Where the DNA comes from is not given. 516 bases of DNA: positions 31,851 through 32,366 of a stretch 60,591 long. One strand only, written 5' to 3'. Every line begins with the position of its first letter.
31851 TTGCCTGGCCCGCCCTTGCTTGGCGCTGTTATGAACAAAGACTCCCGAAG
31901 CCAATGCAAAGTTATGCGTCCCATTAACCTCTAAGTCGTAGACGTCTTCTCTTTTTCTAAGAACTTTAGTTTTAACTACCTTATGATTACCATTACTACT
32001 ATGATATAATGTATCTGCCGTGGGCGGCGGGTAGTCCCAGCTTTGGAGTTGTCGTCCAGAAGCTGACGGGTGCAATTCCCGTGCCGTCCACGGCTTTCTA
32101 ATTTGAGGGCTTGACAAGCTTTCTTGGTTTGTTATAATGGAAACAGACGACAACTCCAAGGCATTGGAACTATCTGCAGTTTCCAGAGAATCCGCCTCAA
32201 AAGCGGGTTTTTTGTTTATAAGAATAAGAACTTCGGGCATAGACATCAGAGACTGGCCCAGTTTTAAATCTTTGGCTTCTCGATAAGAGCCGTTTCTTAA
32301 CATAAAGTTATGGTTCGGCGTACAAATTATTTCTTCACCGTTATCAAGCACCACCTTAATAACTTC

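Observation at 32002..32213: Two promoter-to-terminator mini-units and a tRNA-like cloverleaf, antisense inside the linker of the second gyrB intein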

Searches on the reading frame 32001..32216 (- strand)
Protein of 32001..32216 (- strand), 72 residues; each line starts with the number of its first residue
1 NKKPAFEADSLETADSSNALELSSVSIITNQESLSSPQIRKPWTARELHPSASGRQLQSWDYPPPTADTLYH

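Call 27: find_homologous_proteins(query=window:32001-32216:-, max_evalue=0.01)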
Query seq(72 aa) (72 aa): 1 proteins with E <= 0.01 among 1 candidates.
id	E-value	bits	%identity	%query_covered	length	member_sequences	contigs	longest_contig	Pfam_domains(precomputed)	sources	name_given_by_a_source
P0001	6.9e-17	79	63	100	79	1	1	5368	-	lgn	-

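Call 29: find_encoding_contigs(protein=P0001, flank=5000)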
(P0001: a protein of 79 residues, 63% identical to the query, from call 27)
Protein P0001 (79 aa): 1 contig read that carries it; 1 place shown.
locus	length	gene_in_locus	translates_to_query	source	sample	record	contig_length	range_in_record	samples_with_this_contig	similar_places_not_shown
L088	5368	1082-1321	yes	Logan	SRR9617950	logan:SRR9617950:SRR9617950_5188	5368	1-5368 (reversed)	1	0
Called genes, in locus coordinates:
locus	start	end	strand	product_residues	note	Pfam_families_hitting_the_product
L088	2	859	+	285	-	?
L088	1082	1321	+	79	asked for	-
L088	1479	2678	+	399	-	PF12705:PDDEXK_1 (weak)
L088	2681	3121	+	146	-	-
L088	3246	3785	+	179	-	PF01936:NYN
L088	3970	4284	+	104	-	PF05973:Gp49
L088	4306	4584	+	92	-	PF13744:HTH_37 (weak), PF12844:HTH_19 (weak), PF13443:HTH_26 (weak), PF01381:HTH_3, PF13560:HTH_31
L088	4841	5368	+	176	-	?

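Call 64: search_protein_families(library=pfam, proteins=[L088:41-859:+, L088:1479-2678:+, L088:2681-3121:+, L088:3246-3785:+, P0001], max_evalue=0.01)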
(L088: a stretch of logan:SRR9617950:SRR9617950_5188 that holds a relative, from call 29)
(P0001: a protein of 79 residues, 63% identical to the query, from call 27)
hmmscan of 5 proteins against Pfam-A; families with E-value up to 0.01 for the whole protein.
L088:41-859:+ (272 aa): 3 families
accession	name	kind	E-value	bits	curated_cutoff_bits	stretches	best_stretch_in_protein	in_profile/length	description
PF13884.11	Peptidase_S74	-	5.5e-19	68.7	22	1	34-88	1-57/58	Chaperone of endosialidase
PF05887.16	Trypan_PARP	-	0.0037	17.7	100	1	211-268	58-113/134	Procyclic acidic repetitive protein (PARP)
PF11101.13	DUF2884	-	0.0078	16.3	30.6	1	61-128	39-105/228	Protein of unknown function (DUF2884)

L088:1479-2678:+ (399 aa): 2 families
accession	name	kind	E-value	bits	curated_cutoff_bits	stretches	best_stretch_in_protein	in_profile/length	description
PF12705.13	PDDEXK_1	-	1e-05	26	22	1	268-342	99-172/247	PD-(D/E)XK nuclease superfamily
PF04606.18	Ogr_Delta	-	0.0093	16.3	26.3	0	21-60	2-41/47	Ogr/Delta-like zinc finger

L088:2681-3121:+ (146 aa): 0 families

L088:3246-3785:+ (179 aa): 1 family
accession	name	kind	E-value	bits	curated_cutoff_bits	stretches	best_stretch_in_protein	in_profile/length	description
PF01936.24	NYN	-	1.1e-19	71.8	24.2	1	16-162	1-136/145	NYN domain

P0001 (79 aa): 0 families

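Call 66: find_homologous_proteins(query=A4, max_evalue=0.01)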
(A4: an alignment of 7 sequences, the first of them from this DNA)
Query A4 (7 sequences) (72 aa, profile of the alignment): 5 proteins with E <= 0.01 among 1199 candidates.
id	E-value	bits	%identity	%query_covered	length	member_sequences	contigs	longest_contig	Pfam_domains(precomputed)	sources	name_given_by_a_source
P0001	3.4e-33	131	63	100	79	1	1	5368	-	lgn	-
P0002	6.3e-24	101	53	99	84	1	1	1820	-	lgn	-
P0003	2.9e-4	38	55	53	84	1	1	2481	-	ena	-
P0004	2.2e-3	36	62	51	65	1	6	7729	-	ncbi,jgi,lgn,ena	-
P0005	6.1e-3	34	54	51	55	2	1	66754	-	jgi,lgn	jgi:hypothetical protein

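Call 68: find_encoding_contigs(protein=P0002, flank=5000)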
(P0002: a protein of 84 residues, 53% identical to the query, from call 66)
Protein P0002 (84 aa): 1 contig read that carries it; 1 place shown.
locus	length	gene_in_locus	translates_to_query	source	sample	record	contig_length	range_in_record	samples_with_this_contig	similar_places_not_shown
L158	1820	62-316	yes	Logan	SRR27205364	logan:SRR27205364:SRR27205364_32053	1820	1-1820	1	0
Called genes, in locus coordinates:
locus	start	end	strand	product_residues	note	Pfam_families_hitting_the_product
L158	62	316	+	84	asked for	-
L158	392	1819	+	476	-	?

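Call 69: find_encoding_contigs(protein=P0004, flank=6000)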
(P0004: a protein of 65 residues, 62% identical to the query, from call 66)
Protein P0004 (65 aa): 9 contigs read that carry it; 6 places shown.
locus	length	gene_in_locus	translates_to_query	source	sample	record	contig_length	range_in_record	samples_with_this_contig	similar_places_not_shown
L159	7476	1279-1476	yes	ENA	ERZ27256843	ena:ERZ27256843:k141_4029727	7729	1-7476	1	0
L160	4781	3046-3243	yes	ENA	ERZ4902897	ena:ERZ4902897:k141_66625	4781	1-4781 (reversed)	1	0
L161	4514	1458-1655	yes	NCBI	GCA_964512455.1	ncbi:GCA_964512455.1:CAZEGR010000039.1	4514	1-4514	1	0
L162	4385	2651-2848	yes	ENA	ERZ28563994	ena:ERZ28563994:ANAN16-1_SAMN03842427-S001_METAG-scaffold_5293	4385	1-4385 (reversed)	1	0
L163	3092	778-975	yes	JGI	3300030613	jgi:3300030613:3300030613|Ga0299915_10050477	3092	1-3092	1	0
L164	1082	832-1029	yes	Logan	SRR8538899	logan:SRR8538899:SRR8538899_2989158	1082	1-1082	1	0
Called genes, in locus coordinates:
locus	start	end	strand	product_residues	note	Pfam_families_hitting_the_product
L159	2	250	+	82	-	?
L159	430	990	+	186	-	PF12686:DUF3800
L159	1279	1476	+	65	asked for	-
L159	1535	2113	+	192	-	PF01909:NTP_transf_2, PF18765:Polbeta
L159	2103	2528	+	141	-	PF05168:HEPN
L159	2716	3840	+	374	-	PF13401:AAA_22 (faint), PF13173:AAA_14, PF13635:DUF4143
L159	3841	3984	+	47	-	-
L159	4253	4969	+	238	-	PF00156:Pribosyltran (weak)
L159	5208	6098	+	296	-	PF02481:DNA_processg_A, PF18306:LDcluster4 (faint), PF17782:WHD_DprA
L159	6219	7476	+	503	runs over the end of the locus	?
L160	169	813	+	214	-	PF07603:Lcl_C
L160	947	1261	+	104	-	PF05635:23S_rRNA_IVP, PF22296:bAvd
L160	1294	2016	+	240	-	PF07603:Lcl_C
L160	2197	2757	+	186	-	PF12686:DUF3800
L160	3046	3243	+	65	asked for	-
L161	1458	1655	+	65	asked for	-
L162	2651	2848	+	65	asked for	-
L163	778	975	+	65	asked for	-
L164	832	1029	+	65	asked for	-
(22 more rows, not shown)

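Call 70: find_encoding_contigs(protein=P0005, flank=6000)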
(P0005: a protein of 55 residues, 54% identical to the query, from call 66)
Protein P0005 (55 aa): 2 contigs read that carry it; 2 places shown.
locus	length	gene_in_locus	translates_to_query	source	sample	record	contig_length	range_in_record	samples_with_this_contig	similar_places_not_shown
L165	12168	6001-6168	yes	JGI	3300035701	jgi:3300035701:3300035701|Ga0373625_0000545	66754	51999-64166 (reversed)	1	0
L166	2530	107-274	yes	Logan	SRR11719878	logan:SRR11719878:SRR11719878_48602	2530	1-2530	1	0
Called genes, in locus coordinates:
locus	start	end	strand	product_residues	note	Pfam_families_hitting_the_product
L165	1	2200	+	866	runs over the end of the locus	PF07603:Lcl_C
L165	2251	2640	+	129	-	PF05635:23S_rRNA_IVP, PF22296:bAvd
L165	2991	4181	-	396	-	PF00078:RVT_1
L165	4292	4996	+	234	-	PF07603:Lcl_C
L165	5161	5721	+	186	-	PF12686:DUF3800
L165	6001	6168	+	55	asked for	-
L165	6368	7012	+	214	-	PF01936:NYN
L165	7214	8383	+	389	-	PF13173:AAA_14, PF13635:DUF4143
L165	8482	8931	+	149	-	-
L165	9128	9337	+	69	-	-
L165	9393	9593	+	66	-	-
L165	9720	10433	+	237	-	PF00156:Pribosyltran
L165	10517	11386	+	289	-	PF02481:DNA_processg_A, PF17782:WHD_DprA (weak)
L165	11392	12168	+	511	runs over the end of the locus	PF13541:ChlI, PF01078:Mg_chelatase, PF07728:AAA_5 (faint), PF00493:MCM (weak), PF13335:Mg_chelatase_C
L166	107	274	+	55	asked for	-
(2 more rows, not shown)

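Call 71: find_encoding_contigs(protein=P0003, flank=5000)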
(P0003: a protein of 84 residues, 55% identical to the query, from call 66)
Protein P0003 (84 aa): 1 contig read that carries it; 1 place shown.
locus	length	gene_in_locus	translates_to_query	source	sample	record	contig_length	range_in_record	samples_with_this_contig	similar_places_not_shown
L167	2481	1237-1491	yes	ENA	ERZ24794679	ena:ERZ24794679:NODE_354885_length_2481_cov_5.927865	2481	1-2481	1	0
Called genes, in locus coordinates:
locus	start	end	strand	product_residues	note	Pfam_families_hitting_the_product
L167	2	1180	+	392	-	?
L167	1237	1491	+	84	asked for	-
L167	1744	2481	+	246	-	?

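Call 110: search_protein_families(library=pfam, proteins=[window:32001-32213:-], max_evalue=0.01)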
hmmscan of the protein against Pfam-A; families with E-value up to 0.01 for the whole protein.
seq(71 aa): 0 families
